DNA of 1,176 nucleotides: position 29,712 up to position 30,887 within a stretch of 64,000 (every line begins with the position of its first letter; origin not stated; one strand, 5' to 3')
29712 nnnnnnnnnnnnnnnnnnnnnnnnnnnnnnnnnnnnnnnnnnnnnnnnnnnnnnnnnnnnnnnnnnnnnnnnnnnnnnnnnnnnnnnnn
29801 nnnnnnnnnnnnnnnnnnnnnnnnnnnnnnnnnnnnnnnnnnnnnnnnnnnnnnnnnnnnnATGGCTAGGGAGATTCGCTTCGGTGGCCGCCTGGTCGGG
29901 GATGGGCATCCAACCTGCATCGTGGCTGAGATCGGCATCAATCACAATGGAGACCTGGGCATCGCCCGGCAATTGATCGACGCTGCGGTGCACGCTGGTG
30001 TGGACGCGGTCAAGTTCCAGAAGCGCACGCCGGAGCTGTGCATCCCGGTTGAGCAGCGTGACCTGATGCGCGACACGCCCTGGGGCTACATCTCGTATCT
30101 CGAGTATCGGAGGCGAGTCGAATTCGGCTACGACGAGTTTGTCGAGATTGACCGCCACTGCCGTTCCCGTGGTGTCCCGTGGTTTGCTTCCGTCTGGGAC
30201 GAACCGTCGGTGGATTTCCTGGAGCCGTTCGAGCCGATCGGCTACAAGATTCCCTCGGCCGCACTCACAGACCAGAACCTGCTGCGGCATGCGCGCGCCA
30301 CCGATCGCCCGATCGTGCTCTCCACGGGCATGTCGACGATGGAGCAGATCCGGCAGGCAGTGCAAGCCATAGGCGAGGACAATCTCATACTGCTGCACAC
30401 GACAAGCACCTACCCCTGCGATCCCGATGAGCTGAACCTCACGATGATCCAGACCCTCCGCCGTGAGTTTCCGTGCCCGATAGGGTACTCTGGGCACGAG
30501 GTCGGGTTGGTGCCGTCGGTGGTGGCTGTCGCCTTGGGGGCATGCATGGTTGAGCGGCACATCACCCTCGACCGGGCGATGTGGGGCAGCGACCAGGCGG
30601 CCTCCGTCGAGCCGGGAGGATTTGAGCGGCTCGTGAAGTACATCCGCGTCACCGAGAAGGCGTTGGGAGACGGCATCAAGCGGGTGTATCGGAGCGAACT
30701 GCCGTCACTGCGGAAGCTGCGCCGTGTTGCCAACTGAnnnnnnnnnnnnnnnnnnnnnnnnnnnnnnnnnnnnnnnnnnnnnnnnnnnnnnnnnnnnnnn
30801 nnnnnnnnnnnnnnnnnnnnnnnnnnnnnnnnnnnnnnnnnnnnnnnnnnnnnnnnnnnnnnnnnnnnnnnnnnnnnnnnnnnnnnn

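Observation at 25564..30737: Second ulosonic-acid module: NeuA fused to a KdsC-type phosphatase, next to a SAF-less NeuB homolog and two oxidoreductases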

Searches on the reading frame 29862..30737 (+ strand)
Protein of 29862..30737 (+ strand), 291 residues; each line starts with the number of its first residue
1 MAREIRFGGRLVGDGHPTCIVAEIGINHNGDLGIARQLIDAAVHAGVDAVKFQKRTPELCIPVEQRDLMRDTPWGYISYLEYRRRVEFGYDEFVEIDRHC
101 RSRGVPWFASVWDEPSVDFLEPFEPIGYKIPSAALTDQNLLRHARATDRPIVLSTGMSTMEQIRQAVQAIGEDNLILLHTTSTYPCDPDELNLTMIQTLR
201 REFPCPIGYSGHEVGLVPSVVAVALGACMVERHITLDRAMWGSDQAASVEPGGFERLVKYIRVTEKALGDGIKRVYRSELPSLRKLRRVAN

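Call 4: search_protein_families(library=pfam, proteins=[window:29862-30737:+], max_evalue=0.01)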
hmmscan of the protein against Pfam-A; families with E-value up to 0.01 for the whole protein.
window:29862-30737:+ (291 aa): 1 family
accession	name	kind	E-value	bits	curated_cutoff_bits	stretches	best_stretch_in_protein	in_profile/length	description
PF03102.20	NeuB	-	7.3e-77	258.5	22.1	1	38-273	1-241/241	NeuB family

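Call 5: search_protein_families(library=ncbifam, proteins=[window:29862-30737:+], max_evalue=0.01)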
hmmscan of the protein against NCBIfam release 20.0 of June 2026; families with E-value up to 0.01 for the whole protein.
window:29862-30737:+ (291 aa): 3 families
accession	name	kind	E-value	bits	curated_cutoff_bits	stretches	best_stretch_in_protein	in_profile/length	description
TIGR03569.1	NeuB_NnaB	equivalog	1.6e-75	254.2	399.65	1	19-283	2-273/329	N-acetylneuraminate synthase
TIGR03586.1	PseI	equivalog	3.7e-61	207.1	340.25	1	18-273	2-262/327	pseudaminic acid synthase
NF009933.0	PRK13396.1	subfamily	0.001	18.2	486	1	136-270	196-343/352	3-deoxy-7-phosphoheptulonate synthase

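Call 10: search_solved_structures(query=window:29862-30737:+, show_alignments=2)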
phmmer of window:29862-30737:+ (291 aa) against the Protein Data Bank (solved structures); distinct sequences matched with E-value up to 0.001: 8.
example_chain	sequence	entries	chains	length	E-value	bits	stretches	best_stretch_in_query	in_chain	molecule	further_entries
8h2c_A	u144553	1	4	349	7.2e-39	136.8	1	18-271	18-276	Pseudaminic acid synthase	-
6ncs_A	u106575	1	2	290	4.2e-38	134.3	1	1-279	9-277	N-acetylneuraminic acid (Sialic acid) synthetase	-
1vli_A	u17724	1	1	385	2.7e-37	131.6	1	7-277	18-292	Spore coat polysaccharide biosynthesis protein spsE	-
2wqp_A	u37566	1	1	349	2.7e-31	112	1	3-270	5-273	POLYSIALIC ACID CAPSULE BIOSYNTHESIS PROTEIN SIAC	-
1xuu_A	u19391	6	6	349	7e-31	110.6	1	3-270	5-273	polysialic acid capsule biosynthesis protein SiaC | N-acetylneuraminate synthase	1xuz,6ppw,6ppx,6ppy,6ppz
4ipi_A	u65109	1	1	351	7.1e-31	110.6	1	3-270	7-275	Polysialic acid capsule biosynthesis protein SiaC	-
4ipj_A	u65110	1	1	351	7.1e-31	110.6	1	3-270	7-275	Polysialic acid capsule biosynthesis protein SiaC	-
3g8r_A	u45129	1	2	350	3.4e-19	72.2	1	92-288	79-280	Probable spore coat polysaccharide biosynthesis protein E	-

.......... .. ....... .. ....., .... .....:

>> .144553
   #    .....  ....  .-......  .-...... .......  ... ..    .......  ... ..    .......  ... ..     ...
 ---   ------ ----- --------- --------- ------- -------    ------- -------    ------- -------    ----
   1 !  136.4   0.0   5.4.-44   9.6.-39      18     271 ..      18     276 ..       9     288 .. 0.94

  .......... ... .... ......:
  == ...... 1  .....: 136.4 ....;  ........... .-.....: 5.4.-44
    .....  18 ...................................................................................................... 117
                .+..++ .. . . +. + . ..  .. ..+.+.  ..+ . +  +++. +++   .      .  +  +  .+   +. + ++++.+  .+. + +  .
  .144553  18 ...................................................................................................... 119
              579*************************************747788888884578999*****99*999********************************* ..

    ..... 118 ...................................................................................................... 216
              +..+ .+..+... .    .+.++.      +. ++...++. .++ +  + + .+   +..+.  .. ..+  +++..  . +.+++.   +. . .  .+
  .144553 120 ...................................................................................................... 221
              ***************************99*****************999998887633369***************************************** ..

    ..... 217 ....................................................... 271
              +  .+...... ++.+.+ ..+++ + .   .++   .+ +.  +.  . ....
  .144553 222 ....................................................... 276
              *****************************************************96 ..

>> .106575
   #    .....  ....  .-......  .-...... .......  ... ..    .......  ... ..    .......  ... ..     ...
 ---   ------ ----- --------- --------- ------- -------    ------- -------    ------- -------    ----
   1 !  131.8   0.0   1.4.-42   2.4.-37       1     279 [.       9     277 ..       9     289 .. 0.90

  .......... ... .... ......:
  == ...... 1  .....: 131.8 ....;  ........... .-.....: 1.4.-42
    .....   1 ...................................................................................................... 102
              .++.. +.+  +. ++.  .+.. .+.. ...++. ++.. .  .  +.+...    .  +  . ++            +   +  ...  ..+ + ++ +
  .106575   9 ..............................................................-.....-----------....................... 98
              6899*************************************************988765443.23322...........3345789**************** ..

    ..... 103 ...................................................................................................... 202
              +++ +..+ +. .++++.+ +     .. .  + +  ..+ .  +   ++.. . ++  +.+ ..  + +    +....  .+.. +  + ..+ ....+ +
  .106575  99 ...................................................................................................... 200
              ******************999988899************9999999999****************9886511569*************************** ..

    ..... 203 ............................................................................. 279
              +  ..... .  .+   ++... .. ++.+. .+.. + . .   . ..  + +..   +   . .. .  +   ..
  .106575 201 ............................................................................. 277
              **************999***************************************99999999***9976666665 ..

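Call 11: find_homologous_proteins(query=window:29862-30737:+)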
Query window:29862-30737:+ (291 aa): 8000 proteins with E <= 0.001 among 8000 candidates; the best 120 are listed.
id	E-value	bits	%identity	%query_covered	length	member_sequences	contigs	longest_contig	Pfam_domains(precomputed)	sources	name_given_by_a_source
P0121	3.9e-196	668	100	100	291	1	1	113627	PF03102.21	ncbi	-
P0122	4.7e-170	582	87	100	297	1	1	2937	PF03102.21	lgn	-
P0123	3.5e-159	547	80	97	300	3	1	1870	PF03102.21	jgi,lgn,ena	jgi:N-acetylneuraminate synthase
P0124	4.5e-159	546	79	100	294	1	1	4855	PF03102.21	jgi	-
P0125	4.0e-158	543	80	100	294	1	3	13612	PF03102.21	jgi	jgi:N-acetylneuraminate synthase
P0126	5.3e-158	543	79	100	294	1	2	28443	PF03102.21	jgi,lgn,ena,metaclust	metaclust:\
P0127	2.0e-157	541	80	99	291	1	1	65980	PF03102.21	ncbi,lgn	ncbi:MAG: N-acetylneuraminate synthase family protein [Chloroflexota bacterium]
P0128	1.1e-156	538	79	100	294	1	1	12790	PF03102.21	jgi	jgi:N-acetylneuraminate synthase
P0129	1.7e-156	538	79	100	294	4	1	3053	PF03102.21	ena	-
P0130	1.9e-156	538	80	100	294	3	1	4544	PF03102.21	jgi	-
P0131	2.1e-156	537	78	100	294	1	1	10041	PF03102.21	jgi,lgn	jgi:N-acetylneuraminate synthase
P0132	5.1e-156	536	78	100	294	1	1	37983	PF03102.21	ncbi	-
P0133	7.3e-156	536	78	100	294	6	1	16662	PF03102.21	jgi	jgi:N-acetylneuraminate synthase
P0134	2.0e-155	534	79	100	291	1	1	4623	PF03102.21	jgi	jgi:N-acetylneuraminate synthase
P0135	2.5e-155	534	80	99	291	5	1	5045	PF03102.21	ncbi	-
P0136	4.0e-155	533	79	100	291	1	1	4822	PF03102.21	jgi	jgi:N-acetylneuraminate synthase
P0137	2.4e-154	531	79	99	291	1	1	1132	PF03102.21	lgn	-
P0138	2.7e-154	531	78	100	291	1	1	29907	PF03102.21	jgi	jgi:N-acetylneuraminate synthase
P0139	3.7e-154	530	79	100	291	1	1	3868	PF03102.21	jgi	jgi:N-acetylneuraminate synthase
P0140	4.0e-154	530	76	99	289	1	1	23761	PF03102.21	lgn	-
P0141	4.9e-154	530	78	99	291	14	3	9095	PF03102.21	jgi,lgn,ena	-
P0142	6.1e-154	529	79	99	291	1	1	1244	PF03102.21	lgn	-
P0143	7.0e-154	529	79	100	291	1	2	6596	PF03102.21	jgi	jgi:N-acetylneuraminate synthase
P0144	7.2e-154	529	75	99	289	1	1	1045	PF03102.21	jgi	jgi:N-acetylneuraminate synthase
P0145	8.6e-154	529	75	100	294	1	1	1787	PF03102.21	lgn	-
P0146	9.3e-154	529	78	99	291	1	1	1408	PF03102.21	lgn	-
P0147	1.3e-153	528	76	99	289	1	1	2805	PF03102.21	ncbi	-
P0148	1.3e-153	528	78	100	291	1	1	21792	PF03102.21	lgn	-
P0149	1.4e-153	528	78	100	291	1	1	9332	PF03102.21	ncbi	-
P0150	1.5e-153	528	75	99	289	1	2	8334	PF03102.21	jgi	jgi:N-acetylneuraminate synthase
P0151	1.8e-153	528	78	100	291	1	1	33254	PF03102.21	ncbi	-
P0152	3.1e-153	527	79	99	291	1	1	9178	PF03102.21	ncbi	-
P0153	3.2e-153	527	79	99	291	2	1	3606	PF03102.21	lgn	-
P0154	3.7e-153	527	76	99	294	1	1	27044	PF03102.21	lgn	-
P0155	4.7e-153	526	78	99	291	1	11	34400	PF03102.21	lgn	-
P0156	6.0e-153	526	76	100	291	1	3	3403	PF03102.21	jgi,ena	-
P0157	6.8e-153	526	78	100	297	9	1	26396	PF03102.21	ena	-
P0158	8.0e-153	526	77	100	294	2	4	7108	PF03102.21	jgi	jgi:N-acetylneuraminate synthase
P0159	9.1e-153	526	75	99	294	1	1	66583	PF03102.21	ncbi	-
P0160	9.6e-153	525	78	99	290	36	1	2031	PF03102.21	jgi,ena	-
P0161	9.6e-153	525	79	100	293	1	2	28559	PF03102.21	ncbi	-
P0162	9.7e-153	525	76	98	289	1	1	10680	PF03102.21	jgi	-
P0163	1.1e-152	525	77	99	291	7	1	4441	PF03102.21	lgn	-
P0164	1.3e-152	525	78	100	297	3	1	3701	PF03102.21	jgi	jgi:N-acetylneuraminate synthase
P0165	1.4e-152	525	76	99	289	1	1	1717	PF03102.21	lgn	-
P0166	1.4e-152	525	76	100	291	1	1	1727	PF03102.21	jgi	jgi:N-acetylneuraminate synthase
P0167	2.0e-152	524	78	99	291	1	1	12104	PF03102.21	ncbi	-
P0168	2.2e-152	524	78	99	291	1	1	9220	PF03102.21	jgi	jgi:N-acetylneuraminate synthase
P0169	2.5e-152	524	77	100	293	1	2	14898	PF03102.21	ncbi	-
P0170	2.6e-152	524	77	97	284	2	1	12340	PF03102.21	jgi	jgi:N-acetylneuraminate synthase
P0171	2.7e-152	524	78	99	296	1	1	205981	PF03102.21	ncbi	-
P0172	2.9e-152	524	77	99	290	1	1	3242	PF03102.21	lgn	-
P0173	2.9e-152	524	76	100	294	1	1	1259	PF03102.21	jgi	jgi:N-acetylneuraminate synthase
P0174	3.1e-152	524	76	100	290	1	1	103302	PF03102.21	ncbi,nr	ncbi:MAG: N-acetylneuraminate synthase family protein [Anaerolineales bacterium]|nr:N-acetylneuramin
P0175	3.1e-152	524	76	100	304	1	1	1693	PF03102.21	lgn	-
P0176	3.3e-152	524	77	100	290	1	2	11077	PF03102.21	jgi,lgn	jgi:N-acetylneuraminate synthase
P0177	3.7e-152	524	76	99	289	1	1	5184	PF03102.21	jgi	jgi:N-acetylneuraminate synthase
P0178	4.7e-152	523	75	99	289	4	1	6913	PF03102.21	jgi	jgi:N-acetylneuraminate synthase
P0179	5.3e-152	523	75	99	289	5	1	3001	PF03102.21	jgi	-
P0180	5.5e-152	523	77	99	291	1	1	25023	PF03102.21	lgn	-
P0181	5.6e-152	523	77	99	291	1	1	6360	PF03102.21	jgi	jgi:N-acetylneuraminate synthase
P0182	5.9e-152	523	76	100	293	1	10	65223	PF03102.21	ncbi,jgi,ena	-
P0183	6.0e-152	523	77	100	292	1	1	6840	PF03102.21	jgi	jgi:N-acetylneuraminate synthase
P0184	6.5e-152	523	76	100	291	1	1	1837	PF03102.21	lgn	-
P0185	6.6e-152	523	79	100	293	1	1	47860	PF03102.21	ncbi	-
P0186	6.9e-152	523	76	100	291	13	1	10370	PF03102.21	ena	-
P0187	6.9e-152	523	76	100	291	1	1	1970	PF03102.21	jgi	jgi:N-acetylneuraminate synthase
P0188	8.1e-152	522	77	99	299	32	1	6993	PF03102.21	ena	-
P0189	8.4e-152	522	77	100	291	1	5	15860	PF03102.21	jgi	-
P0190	8.9e-152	522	75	99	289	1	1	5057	PF03102.21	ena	-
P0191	9.0e-152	522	77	100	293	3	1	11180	PF03102.21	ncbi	-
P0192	9.0e-152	522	77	100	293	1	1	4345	PF03102.21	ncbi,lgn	-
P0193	9.3e-152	522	77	99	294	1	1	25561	PF03102.21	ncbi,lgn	-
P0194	9.3e-152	522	76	99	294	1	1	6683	PF03102.21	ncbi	ncbi:MAG: N-acetylneuraminate synthase family protein [Anaerolineae bacterium]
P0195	9.4e-152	522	77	99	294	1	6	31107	PF03102.21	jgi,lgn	jgi:N-acetylneuraminate synthase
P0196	9.4e-152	522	76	100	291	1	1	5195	PF03102.21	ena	-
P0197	1.0e-151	522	76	99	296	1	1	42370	PF03102.21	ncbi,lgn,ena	-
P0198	1.0e-151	522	77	100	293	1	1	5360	PF03102.21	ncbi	-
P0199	1.1e-151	522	75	99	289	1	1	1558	PF03102.21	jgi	jgi:N-acetylneuraminate synthase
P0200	1.2e-151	522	76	100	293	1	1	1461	PF03102.21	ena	-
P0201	1.2e-151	522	77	100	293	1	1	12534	PF03102.21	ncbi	-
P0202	1.3e-151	522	77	100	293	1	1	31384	PF03102.21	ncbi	-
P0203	1.3e-151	522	75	100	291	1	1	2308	PF03102.21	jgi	-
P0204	1.3e-151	522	77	100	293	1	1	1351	PF03102.21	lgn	-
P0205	1.4e-151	522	78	99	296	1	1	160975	PF03102.21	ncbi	ncbi:MAG: N-acetylneuraminate synthase family protein [Anaerolineales bacterium]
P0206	1.7e-151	521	77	100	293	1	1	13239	PF03102.21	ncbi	-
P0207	1.7e-151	521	76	99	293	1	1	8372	PF03102.21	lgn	-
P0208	1.8e-151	521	77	99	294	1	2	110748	PF03102.21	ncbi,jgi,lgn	jgi:N-acetylneuraminate synthase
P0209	1.8e-151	521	76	99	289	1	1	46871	PF03102.21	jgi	jgi:N-acetylneuraminate synthase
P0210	1.9e-151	521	78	100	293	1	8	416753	PF03102.21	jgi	jgi:N-acetylneuraminate synthase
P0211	1.9e-151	521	78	100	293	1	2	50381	PF03102.21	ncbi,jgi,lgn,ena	jgi:N-acetylneuraminate synthase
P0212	1.9e-151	521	74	99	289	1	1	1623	PF03102.21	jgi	-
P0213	2.0e-151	521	76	99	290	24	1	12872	PF03102.21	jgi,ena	-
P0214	2.1e-151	521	75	99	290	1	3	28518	PF03102.21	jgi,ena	jgi:N-acetylneuraminate synthase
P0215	2.3e-151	521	75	99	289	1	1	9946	PF03102.21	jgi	jgi:N-acetylneuraminate synthase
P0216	2.3e-151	521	77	100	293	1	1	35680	PF03102.21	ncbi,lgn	-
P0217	2.3e-151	521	77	100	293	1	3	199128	PF03102.21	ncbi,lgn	-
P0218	2.3e-151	521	77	100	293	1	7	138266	PF03102.21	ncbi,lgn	ncbi:MAG: N-acetylneuraminate synthase family protein [Anaerolineales bacterium]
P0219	2.5e-151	521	74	99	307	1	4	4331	PF03102.21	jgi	jgi:N-acetylneuraminate synthase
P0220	2.7e-151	521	75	100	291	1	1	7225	PF03102.21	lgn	-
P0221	2.7e-151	521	77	99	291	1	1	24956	PF03102.21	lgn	-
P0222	2.8e-151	521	76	99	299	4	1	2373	PF03102.21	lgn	-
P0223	2.8e-151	521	75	100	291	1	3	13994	PF03102.21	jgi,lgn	jgi:N-acetylneuraminate synthase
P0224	2.9e-151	521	76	100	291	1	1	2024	PF03102.21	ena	-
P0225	3.0e-151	521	78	99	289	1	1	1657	PF03102.21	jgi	jgi:N-acetylneuraminate synthase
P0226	3.2e-151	520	76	99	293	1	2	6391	PF03102.21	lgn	-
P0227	3.3e-151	520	77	100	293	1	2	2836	PF03102.21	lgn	-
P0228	3.6e-151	520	78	100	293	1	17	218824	PF03102.21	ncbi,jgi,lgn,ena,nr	ncbi:MAG: N-acetylneuraminate synthase family protein [Chloroflexi bacterium]|jgi:N-acetylneuraminat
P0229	3.8e-151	520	75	100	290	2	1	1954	PF03102.21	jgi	jgi:N-acetylneuraminate synthase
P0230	3.9e-151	520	76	99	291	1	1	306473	PF03102.21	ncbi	-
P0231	4.6e-151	520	76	99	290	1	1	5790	PF03102.21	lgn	-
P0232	4.9e-151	520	76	100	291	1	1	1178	PF03102.21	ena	-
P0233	4.9e-151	520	77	100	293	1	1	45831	PF03102.21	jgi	jgi:N-acetylneuraminate synthase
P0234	5.0e-151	520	75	100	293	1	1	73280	PF03102.21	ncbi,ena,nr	ncbi:MAG TPA: N-acetylneuraminate synthase family protein [Anaerolineaceae bacterium]|nr:N-acetylneu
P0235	5.2e-151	520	76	99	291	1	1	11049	PF03102.21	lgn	-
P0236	5.7e-151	520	75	100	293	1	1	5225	PF03102.21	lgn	-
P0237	5.8e-151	520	75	100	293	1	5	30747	PF03102.21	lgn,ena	-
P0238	6.0e-151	520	76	99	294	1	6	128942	PF03102.21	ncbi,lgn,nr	ncbi:MAG TPA: N-acetylneuraminate synthase family protein [Anaerolineales bacterium]|nr:N-acetylneur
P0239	6.1e-151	520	76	99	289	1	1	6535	PF03102.21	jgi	jgi:N-acetylneuraminate synthase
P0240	6.1e-151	520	77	100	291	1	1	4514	PF03102.21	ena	-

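Call 82: predict_structure(alignment_id=A3)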
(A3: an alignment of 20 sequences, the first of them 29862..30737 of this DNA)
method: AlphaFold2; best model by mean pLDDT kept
length: 291 residues; sequences in the alignment: 20
mean_pLDDT: 78.8   pTM: 0.80
mean pLDDT of the five models: 78.8, 74.1, 74.1, 73.8, 72.5
residues with pLDDT >= 90: 116; 70-90: 96; 50-70: 44; < 50: 35
segments of 3 or more residues with pLDDT < 50: 183-187, 237-251, 265-268, 283-291
pLDDT, mean of each block of 10 residues (from residue 1): 86 89 70 86 87 85 82 83 85 95 95 95 96 93 96 91 96 93 52 85 94 70 87 58 38 58 52 52 40 34
secondary structure, 60 per line:
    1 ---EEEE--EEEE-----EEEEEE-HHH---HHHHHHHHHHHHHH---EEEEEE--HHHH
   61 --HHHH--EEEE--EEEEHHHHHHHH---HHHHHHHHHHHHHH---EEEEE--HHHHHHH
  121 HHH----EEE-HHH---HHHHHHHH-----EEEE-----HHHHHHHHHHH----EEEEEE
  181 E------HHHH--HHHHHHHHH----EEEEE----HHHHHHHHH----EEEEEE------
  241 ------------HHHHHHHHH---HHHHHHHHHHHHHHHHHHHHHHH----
elements in order: E4-7 E10-13 E19-24 H32-45 E49-54 H57-60 H63-66 E69-72 E75-78 H79-86 H90-103 E107-111 H114-123 E128-130 H138-145 E151-154 H160-170 E175-181 H188-191 H194-202 E207-211 H216-224 E229-234 H253-261 H265-287

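Call 87: fold_search(model_id=the predicted structure, library=pdb)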
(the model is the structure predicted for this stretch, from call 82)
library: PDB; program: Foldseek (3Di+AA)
matches with E <= 10: 1868; with E <= 0.001: 868
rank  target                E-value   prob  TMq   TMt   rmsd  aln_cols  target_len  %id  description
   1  6ncs_A                6.6e-20  1.00  0.79  0.81   8.5       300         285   30  Crystal structure of N-acetylneuraminic acid (Sialic acid) synthetase from Leptospira borgpetersenii serovar Hardjo-bo (released 2018-12-26)
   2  8h2c_A                2.1e-19  1.00  0.78  0.67   3.9       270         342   31  Crystal structure of the pseudaminic acid synthase PseI from Campylobacter jejuni (released 2022-11-09)
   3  8h2c_D                3.6e-19  1.00  0.75  0.65   4.0       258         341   32  Crystal structure of the pseudaminic acid synthase PseI from Campylobacter jejuni (released 2022-11-09)
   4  8h2c_B                3.8e-19  1.00  0.74  0.66   4.2       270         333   29  Crystal structure of the pseudaminic acid synthase PseI from Campylobacter jejuni (released 2022-11-09)
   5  8h2c_C                4.8e-19  1.00  0.77  0.67   3.9       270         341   31  Crystal structure of the pseudaminic acid synthase PseI from Campylobacter jejuni (released 2022-11-09)
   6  1xuu                  1.9e-18  1.00  0.80  0.67   4.0       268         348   29  Crystal structure of sialic acid synthase (NeuB) in complex with Mn2+ and Malate from Neisseria meningitidis (released 2004-11-02)
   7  4ipj                  1.2e-17  1.00  0.78  0.65   3.9       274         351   28  Crystal Structure of R314K N-acetyl Neuraminic Acid Synthase from Neiserria meningitidis with Malate bound (released 2013-04-10)
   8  4ipi                  1.2e-17  1.00  0.78  0.65   4.3       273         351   28  Crystal Structure of R314A N-acetyl Neuraminic Acid Synthase from Neiserria meningitidis with Malate bound (released 2013-04-10)
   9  2wqp                  2.4e-17  1.00  0.78  0.66   4.1       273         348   28  Crystal structure of sialic acid synthase NeuB-inhibitor complex (released 2009-09-15)
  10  1vli                  3.7e-17  1.00  0.75  0.61   5.4       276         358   30  Crystal structure of Spore coat polysaccharide biosynthesis protein spsE (BSU37870) from Bacillus subtilis at 2.38 A res (released 2004-09-21)
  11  3g8r_B                5.5e-14  1.00  0.68  0.60   8.0       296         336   25  Crystal structure of putative spore coat polysaccharide biosynthesis protein E from Chromobacterium violaceum ATCC 124 (released 2009-04-07)
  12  3g8r_A                8.3e-14  1.00  0.72  0.63   4.0       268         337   26  Crystal structure of putative spore coat polysaccharide biosynthesis protein E from Chromobacterium violaceum ATCC 124 (released 2009-04-07)
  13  3pg8_B                5.9e-10  1.00  0.59  0.65   6.8       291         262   14  Truncated form of 3-deoxy-D-arabino-heptulosonate 7-phosphate synthase from Thermotoga maritima (released 2011-01-26)
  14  1rzm_A                7.5e-10  1.00  0.67  0.58   4.8       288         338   16  Crystal structure of 3-deoxy-D-arabino-heptulosonate-7-phosphate synthase (DAHPS) from Thermotoga maritima complexed w (released 2004-08-10)
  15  1vr6_A                2.8e-09  1.00  0.62  0.53   6.6       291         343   14  Crystal structure of Phospho-2-dehydro-3-deoxyheptonate aldolase (DAHP synthase) (TM0343) from Thermotoga Maritima at  (released 2005-03-08)
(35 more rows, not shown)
